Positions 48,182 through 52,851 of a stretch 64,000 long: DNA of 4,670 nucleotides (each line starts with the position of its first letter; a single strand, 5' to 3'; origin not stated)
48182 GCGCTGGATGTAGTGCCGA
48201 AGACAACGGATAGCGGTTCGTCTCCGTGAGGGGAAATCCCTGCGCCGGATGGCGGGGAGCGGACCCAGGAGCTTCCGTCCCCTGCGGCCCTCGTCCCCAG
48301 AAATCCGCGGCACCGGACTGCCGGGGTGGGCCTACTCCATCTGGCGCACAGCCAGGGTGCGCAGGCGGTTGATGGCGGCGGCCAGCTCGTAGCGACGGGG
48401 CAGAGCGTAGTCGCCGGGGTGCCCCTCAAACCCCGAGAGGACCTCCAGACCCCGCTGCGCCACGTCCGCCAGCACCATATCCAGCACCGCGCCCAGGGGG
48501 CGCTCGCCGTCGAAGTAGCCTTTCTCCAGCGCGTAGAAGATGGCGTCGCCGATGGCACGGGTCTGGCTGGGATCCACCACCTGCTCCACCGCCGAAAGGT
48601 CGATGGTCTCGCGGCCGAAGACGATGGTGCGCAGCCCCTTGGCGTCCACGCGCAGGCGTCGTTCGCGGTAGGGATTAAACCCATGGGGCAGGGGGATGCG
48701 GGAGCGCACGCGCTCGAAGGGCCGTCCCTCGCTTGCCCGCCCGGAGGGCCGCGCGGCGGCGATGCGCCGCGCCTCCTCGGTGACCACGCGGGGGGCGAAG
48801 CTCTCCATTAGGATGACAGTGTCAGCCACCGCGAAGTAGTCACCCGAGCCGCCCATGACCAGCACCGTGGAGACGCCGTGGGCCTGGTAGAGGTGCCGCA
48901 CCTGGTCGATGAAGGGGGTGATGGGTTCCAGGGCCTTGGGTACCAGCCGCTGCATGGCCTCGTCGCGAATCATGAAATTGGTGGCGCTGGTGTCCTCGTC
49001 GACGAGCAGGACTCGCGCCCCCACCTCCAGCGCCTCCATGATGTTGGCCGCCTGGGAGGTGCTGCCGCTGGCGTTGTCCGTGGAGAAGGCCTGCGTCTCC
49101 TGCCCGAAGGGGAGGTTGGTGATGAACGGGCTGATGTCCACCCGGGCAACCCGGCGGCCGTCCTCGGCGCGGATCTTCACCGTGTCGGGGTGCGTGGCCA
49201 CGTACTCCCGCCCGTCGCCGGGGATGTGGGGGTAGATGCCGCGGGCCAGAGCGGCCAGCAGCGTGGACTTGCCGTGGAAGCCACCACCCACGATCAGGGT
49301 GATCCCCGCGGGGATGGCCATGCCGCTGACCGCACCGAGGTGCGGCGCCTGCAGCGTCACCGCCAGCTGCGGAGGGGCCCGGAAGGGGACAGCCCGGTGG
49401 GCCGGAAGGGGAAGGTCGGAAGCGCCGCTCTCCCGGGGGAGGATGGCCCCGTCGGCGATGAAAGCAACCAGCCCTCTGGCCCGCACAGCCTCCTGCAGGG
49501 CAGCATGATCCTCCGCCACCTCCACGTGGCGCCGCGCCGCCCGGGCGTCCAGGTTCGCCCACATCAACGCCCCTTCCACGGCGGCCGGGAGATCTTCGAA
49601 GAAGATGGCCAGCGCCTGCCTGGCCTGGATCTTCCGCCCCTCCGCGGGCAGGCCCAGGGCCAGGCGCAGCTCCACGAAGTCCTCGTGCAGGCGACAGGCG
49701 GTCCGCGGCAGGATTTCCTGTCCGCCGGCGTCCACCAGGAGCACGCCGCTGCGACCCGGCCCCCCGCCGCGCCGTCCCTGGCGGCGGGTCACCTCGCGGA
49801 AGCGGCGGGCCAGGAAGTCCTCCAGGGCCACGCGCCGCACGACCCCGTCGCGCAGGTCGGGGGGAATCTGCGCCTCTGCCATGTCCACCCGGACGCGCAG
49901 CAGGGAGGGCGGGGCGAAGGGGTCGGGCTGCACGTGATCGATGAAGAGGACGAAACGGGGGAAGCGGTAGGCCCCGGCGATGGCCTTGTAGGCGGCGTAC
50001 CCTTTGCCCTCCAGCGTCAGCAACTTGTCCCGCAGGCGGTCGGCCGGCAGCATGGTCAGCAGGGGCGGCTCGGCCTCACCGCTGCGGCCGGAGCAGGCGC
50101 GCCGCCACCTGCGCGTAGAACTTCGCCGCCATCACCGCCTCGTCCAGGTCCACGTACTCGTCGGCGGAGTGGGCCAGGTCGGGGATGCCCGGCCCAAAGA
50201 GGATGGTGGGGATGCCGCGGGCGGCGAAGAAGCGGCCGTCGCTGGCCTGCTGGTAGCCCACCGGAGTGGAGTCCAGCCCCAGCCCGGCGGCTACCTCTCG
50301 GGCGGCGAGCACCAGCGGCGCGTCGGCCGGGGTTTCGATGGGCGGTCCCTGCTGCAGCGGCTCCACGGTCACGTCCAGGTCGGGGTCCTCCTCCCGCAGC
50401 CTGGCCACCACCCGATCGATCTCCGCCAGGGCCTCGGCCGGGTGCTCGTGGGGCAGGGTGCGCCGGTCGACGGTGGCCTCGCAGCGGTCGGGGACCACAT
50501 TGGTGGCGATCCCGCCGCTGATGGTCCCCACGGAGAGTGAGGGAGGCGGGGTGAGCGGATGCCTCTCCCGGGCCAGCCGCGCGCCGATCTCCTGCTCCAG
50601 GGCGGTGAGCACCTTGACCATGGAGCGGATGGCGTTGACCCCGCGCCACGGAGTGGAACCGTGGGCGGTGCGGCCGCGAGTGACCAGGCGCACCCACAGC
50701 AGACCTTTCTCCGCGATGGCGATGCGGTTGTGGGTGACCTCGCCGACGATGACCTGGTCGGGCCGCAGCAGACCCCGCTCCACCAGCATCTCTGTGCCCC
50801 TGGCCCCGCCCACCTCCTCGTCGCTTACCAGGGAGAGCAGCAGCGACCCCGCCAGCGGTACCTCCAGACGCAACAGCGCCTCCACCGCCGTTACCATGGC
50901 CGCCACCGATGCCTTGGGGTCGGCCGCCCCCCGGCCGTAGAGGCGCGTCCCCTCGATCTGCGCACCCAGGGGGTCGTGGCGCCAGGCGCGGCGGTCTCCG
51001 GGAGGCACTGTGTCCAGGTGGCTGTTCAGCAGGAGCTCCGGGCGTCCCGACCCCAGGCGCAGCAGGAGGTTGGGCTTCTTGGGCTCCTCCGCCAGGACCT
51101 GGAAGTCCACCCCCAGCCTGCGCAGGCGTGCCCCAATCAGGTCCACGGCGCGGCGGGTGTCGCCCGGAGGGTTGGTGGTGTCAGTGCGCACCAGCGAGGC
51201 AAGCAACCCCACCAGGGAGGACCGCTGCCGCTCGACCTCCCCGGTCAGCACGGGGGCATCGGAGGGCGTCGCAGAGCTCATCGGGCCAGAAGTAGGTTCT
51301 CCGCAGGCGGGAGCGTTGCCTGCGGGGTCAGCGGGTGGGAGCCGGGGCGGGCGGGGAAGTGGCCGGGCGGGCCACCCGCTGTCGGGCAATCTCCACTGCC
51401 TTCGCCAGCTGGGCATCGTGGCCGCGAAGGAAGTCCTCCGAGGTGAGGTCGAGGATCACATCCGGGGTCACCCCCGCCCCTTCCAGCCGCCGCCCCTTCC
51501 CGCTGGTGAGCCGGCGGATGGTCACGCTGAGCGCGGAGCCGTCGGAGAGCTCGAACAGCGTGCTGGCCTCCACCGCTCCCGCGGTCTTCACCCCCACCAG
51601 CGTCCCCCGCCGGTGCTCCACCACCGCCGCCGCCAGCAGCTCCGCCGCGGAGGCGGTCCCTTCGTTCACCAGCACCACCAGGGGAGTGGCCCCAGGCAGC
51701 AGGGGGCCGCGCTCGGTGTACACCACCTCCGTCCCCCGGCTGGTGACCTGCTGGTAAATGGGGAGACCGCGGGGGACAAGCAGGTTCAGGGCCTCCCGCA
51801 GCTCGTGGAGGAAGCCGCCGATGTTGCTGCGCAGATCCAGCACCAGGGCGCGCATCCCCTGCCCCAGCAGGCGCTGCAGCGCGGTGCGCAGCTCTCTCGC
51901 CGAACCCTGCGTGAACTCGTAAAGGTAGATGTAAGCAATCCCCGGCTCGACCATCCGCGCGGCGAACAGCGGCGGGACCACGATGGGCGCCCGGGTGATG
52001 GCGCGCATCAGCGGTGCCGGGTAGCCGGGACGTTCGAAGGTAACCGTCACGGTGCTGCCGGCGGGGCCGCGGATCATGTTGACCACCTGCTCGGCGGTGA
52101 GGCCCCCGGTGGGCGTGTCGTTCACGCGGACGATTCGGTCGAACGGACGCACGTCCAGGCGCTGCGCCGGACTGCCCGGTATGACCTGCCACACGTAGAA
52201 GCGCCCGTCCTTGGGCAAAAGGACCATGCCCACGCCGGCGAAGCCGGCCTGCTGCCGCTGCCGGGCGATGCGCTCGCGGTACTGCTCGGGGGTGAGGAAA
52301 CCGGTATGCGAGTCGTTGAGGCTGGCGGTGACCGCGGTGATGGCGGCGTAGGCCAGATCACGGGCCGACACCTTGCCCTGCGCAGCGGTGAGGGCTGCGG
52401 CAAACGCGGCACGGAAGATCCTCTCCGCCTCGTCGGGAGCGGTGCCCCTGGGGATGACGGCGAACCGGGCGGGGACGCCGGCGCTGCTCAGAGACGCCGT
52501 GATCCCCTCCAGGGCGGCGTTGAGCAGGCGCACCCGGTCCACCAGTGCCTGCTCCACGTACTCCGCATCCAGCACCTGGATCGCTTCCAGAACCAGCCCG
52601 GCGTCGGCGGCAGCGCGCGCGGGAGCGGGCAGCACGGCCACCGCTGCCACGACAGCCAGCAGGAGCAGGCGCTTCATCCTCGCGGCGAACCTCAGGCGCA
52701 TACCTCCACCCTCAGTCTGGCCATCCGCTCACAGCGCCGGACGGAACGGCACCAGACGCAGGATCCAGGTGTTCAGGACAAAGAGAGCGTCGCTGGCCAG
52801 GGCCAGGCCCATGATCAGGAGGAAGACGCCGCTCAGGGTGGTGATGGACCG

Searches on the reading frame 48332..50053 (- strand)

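Call 82: search_protein_families(library=pfam, proteins=[window:48332-50053:-], max_evalue=0.0001)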
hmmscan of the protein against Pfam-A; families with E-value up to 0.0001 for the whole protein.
window:48332-50053:- (573 aa): 3 families
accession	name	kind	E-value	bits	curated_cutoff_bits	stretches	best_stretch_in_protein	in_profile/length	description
PF09818.15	ABC_ATPase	-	3.6e-122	407.3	23.2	1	171-450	3-281/283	P-loop domain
PF20446.3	ABC_N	-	9.7e-49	165.8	26.5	1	5-163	2-159/162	ATPase of the ABC class N-terminal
PF21117.3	MRB1590_C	-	8e-37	126.4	27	1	468-570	1-102/102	MRB1590 C-terminal domain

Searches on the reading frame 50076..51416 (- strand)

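Call 82: search_protein_families(library=pfam, proteins=[window:50076-51416:-], max_evalue=0.0001)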
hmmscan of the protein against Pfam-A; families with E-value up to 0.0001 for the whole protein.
window:50076-51416:- (446 aa): 3 families
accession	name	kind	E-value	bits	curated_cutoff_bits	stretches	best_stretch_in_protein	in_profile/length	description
PF01546.33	Peptidase_M20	-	4.3e-35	121.9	24.6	1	129-439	1-205/206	Peptidase family M20/M25/M40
PF07687.19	M20_dimer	-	6.2e-24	84.4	21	1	234-341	1-103/107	Peptidase dimerisation domain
PF04389.22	Peptidase_M28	-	9.4e-05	22.7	21.3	0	125-209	12-74/193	Peptidase family M28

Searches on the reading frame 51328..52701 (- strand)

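Call 82: search_protein_families(library=pfam, proteins=[window:51328-52701:-], max_evalue=0.0001)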
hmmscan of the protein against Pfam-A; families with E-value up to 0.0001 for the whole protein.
window:51328-52701:- (457 aa): 4 families
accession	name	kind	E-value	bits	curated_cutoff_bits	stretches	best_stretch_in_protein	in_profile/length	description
PF03572.23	Peptidase_S41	-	7.4e-38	130.2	24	1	255-415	2-163/165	Peptidase family S41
PF17820.7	PDZ_6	-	1.3e-10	41.3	27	1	172-224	4-54/54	PDZ domain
PF00595.29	PDZ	-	1.2e-08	35.6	23.2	1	148-221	8-79/81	PDZ domain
PF13180.12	PDZ_2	-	9.6e-07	29.4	27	1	158-226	4-71/80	PDZ domain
